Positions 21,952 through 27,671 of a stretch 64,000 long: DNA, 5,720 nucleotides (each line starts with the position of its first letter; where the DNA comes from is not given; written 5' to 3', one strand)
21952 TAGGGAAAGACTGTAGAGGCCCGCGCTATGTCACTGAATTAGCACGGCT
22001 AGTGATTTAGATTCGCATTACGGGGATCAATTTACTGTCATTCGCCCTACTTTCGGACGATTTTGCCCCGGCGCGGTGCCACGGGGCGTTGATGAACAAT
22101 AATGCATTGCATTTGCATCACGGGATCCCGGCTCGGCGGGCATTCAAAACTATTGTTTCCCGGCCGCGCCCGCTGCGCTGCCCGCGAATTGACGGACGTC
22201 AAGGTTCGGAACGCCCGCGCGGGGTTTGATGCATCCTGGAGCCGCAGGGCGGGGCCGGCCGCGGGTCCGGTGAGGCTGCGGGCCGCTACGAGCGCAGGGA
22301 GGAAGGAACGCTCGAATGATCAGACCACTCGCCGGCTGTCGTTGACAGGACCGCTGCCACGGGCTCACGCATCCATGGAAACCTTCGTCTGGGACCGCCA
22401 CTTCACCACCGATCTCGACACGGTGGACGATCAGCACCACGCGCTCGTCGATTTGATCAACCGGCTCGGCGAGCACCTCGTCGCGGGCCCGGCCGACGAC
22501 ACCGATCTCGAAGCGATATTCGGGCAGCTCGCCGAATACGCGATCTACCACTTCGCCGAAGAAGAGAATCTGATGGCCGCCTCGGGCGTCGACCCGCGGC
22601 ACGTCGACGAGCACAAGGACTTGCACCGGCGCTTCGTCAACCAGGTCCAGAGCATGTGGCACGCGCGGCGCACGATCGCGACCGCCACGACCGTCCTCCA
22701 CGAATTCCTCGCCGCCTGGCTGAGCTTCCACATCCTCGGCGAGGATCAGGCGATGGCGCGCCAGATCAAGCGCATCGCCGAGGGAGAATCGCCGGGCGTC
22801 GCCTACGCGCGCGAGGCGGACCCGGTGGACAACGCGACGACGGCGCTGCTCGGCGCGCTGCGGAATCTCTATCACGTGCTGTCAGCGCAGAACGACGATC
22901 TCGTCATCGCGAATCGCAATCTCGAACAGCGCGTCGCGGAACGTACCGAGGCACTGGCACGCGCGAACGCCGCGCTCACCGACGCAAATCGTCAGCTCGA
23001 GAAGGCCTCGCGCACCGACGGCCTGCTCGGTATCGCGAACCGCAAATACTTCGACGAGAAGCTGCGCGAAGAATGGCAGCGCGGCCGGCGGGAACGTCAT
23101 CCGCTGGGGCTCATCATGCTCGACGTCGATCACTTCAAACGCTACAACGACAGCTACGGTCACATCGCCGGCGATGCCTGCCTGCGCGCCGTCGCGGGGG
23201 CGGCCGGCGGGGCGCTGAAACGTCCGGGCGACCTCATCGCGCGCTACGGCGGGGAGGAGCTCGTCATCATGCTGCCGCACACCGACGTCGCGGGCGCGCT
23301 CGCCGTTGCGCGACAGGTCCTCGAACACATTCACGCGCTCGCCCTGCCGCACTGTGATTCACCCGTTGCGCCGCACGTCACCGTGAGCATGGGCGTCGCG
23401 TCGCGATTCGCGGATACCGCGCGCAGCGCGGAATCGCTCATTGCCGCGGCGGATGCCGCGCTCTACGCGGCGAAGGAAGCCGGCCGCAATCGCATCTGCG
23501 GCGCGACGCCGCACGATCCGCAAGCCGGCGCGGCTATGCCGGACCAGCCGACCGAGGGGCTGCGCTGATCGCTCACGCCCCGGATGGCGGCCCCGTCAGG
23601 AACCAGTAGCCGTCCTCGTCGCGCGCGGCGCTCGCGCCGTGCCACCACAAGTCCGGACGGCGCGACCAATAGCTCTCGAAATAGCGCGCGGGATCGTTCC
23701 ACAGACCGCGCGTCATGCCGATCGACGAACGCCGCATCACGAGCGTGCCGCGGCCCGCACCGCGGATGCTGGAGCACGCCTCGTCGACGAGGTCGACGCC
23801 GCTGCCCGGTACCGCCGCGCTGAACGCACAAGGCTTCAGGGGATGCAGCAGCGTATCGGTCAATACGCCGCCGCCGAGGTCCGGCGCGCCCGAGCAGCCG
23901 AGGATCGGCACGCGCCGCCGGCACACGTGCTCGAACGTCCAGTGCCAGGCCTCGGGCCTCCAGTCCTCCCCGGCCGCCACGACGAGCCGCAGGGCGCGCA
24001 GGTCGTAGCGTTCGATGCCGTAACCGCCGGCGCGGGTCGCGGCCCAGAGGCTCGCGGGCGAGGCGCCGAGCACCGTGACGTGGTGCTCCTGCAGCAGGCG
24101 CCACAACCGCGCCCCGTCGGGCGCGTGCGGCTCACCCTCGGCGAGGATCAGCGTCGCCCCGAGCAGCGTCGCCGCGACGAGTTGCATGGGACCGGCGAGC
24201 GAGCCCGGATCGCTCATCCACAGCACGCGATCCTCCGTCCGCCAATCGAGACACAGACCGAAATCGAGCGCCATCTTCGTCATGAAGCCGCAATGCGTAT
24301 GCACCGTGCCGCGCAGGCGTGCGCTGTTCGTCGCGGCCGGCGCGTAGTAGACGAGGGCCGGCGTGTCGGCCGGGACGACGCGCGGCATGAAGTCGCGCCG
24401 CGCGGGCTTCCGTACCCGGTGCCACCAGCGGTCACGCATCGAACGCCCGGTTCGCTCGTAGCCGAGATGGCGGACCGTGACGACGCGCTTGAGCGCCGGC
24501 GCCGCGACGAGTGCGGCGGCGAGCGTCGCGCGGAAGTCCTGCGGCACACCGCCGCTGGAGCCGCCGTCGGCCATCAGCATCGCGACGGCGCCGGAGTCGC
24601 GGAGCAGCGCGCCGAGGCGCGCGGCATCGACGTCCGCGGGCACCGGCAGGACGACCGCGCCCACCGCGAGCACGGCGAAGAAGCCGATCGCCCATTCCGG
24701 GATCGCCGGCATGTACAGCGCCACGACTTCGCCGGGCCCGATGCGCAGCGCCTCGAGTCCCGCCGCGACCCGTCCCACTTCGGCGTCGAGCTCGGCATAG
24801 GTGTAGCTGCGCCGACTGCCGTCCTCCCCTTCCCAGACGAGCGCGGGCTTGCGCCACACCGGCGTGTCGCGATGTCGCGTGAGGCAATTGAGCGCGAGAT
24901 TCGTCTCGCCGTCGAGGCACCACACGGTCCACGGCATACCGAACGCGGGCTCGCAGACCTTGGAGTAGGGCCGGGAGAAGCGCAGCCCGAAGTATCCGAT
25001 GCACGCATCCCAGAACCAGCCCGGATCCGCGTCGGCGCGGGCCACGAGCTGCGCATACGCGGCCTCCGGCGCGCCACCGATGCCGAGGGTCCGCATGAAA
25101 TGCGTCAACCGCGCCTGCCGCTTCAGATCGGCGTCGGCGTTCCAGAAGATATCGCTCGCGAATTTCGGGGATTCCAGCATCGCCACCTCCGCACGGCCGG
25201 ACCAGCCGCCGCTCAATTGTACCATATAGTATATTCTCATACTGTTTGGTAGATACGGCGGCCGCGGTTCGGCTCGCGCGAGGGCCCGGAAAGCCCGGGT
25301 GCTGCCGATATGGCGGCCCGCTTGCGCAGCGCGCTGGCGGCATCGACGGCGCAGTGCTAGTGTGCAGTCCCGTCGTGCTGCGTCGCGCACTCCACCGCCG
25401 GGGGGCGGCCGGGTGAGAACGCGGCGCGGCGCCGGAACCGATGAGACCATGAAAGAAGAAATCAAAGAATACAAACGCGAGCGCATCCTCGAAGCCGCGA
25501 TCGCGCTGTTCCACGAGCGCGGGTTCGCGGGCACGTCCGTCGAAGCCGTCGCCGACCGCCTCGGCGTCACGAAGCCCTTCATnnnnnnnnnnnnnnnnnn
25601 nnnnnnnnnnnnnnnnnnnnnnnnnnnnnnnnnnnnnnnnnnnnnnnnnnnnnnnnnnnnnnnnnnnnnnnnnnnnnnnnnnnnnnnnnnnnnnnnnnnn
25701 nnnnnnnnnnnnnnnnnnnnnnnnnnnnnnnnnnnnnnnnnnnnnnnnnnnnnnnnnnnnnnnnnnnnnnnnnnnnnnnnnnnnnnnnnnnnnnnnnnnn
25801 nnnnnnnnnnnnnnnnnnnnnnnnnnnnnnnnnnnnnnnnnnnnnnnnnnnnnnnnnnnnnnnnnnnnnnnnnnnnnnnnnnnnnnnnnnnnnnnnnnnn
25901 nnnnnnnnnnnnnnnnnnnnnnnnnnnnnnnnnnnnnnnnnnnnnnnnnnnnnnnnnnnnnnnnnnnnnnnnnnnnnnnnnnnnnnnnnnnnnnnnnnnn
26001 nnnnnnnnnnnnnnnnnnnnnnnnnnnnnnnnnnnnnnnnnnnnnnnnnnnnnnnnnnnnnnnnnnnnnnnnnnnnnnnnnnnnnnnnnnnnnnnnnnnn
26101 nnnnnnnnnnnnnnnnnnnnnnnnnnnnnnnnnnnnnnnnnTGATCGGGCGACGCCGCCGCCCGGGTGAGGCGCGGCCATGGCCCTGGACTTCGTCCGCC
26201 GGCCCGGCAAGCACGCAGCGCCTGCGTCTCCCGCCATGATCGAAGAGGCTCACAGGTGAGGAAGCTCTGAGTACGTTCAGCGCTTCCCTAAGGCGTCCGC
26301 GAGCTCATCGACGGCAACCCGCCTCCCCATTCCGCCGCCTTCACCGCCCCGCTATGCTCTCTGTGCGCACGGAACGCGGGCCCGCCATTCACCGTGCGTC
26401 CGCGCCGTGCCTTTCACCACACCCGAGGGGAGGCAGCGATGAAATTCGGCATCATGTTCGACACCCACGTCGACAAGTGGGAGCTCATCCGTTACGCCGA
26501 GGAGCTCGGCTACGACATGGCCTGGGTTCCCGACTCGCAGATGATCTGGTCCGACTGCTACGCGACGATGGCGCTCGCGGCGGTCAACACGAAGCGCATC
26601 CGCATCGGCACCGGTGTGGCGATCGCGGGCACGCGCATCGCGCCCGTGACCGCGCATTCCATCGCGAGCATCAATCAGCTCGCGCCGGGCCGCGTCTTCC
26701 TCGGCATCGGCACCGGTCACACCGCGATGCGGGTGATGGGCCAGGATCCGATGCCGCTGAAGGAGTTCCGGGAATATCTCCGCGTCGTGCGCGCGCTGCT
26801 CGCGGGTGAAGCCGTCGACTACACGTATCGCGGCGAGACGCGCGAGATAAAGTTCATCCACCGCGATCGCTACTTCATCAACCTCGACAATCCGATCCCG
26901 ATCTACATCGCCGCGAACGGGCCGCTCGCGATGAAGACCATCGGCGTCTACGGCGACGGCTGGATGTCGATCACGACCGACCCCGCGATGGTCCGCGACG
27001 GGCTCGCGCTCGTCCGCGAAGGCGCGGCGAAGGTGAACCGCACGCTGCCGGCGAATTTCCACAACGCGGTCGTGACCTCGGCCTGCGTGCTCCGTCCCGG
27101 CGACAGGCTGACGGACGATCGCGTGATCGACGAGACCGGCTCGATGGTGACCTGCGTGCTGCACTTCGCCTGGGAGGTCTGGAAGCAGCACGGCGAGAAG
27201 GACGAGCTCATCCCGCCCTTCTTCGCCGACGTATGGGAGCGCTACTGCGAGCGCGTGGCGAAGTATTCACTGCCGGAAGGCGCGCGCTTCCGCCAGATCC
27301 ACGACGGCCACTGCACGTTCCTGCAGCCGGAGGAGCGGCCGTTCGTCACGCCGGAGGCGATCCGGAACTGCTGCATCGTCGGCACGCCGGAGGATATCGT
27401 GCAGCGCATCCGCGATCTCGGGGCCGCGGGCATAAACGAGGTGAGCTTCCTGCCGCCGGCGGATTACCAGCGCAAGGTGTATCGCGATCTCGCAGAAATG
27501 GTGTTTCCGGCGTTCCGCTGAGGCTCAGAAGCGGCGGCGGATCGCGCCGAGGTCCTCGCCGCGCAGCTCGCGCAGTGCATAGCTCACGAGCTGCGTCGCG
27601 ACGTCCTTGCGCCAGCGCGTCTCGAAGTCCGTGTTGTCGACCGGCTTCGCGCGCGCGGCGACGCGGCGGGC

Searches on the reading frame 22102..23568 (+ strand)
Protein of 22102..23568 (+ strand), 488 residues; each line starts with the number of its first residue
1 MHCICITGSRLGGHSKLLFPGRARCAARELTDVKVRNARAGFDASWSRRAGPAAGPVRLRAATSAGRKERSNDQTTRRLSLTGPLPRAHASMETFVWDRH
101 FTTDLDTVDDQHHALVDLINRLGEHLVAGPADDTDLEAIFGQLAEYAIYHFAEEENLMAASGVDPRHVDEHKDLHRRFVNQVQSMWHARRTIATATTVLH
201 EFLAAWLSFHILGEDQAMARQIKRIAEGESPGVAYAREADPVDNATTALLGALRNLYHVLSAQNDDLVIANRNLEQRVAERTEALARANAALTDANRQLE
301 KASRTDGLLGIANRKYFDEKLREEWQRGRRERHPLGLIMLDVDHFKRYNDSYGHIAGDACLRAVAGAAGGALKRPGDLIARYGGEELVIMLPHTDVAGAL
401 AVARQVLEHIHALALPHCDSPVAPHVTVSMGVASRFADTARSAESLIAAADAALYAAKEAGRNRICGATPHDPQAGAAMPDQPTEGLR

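Call 30: search_protein_families(library=pfam, proteins=[window:22102-23568:+], max_evalue=0.001)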
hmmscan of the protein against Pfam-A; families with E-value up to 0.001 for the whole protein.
window:22102-23568:+ (488 aa): 2 families
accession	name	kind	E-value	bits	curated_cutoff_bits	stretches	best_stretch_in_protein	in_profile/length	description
PF00990.26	GGDEF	-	1.3e-45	155.5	23.8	1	305-464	3-161/161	Diguanylate cyclase, GGDEF domain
PF01814.28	Hemerythrin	-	9.1e-12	46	25.3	1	104-220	2-125/127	Hemerythrin HHE cation binding domain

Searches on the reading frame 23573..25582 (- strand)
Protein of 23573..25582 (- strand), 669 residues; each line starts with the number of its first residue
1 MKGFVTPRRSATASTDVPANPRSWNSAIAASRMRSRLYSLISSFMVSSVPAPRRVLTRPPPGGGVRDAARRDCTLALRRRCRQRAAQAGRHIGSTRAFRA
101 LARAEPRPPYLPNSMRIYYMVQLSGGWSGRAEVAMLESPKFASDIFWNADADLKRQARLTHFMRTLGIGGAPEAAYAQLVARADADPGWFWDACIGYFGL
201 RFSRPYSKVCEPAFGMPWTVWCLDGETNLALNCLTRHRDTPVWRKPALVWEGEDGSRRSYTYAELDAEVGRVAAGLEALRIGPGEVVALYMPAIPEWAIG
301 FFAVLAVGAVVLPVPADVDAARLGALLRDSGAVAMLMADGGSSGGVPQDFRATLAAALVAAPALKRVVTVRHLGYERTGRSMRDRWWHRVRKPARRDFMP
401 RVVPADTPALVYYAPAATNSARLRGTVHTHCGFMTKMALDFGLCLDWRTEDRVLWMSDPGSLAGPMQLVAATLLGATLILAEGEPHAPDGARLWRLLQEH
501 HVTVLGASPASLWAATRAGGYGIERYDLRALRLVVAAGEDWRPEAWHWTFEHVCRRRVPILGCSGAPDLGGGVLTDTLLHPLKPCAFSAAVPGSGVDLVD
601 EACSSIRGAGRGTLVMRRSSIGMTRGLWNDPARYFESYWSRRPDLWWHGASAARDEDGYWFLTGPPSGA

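Call 30: search_protein_families(library=pfam, proteins=[window:23573-25582:-], max_evalue=0.001)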
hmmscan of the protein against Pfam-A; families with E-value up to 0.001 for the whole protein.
window:23573-25582:- (669 aa): 2 families
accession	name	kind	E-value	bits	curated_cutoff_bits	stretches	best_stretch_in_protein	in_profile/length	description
PF00501.34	AMP-binding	-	2.6e-45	155.3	29.9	1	244-628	10-384/384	AMP-binding enzyme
PF16177.11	ACAS_N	-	3e-09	37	27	1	176-233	1-55/55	Acetyl-coenzyme A synthetase N-terminus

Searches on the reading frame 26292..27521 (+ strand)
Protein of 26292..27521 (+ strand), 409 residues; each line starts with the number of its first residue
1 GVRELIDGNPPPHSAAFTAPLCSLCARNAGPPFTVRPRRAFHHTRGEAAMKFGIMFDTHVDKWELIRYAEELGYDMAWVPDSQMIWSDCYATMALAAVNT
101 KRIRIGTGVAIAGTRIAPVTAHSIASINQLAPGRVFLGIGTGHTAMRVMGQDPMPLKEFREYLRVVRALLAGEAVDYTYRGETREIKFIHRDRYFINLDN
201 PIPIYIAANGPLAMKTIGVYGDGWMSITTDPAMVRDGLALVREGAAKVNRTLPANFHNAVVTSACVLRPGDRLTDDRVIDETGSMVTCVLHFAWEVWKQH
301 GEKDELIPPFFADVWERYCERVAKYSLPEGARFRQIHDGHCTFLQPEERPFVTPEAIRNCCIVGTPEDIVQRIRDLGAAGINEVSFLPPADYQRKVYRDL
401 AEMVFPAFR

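Call 30: search_protein_families(library=pfam, proteins=[window:26292-27521:+], max_evalue=0.001)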
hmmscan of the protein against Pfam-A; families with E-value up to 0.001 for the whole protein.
window:26292-27521:+ (409 aa): 1 family
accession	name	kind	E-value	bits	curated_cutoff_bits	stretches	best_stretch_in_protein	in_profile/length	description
PF00296.26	Bac_luciferase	-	2.2e-47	162.4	27.9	1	64-382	27-313/314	Luciferase-like monooxygenase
